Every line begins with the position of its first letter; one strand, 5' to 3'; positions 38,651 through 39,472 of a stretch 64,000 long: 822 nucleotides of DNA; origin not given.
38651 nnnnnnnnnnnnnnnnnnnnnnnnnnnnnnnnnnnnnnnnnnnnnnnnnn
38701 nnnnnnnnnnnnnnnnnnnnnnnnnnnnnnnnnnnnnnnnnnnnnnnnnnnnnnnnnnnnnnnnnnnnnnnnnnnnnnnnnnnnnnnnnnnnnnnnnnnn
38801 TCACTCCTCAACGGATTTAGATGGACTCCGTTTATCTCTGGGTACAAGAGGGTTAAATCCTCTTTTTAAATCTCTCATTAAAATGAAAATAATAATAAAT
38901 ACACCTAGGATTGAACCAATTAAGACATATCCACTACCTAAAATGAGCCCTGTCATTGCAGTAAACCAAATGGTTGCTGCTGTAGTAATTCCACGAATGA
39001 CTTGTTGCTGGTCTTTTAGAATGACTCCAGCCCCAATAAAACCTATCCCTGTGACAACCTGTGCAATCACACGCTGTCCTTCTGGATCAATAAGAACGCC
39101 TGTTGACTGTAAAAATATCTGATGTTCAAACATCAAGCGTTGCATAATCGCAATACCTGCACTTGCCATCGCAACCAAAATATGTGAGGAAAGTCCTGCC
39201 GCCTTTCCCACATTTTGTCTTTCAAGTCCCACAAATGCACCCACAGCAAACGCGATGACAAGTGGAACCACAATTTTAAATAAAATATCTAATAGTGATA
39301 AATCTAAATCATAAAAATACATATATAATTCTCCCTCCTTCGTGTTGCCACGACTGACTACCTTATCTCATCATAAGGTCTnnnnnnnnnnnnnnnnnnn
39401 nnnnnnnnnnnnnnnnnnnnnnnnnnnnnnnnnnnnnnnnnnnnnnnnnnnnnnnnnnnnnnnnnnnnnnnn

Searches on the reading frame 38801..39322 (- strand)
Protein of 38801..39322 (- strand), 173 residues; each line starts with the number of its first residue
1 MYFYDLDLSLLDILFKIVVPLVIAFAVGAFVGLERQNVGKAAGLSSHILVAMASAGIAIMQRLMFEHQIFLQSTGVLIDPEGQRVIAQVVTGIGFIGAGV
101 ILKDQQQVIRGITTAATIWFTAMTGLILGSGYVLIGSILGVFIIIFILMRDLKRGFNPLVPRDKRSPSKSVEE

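Call 59: search_protein_families(library=pfam, proteins=[window:38801-39322:-], max_evalue=0.00001)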
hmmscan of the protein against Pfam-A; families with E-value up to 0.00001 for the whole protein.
window:38801-39322:- (173 aa): 1 family
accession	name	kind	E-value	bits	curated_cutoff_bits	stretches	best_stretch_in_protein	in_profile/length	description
PF02308.21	MgtC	-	1.5e-30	106.5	31.4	1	21-149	1-114/121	MgtC family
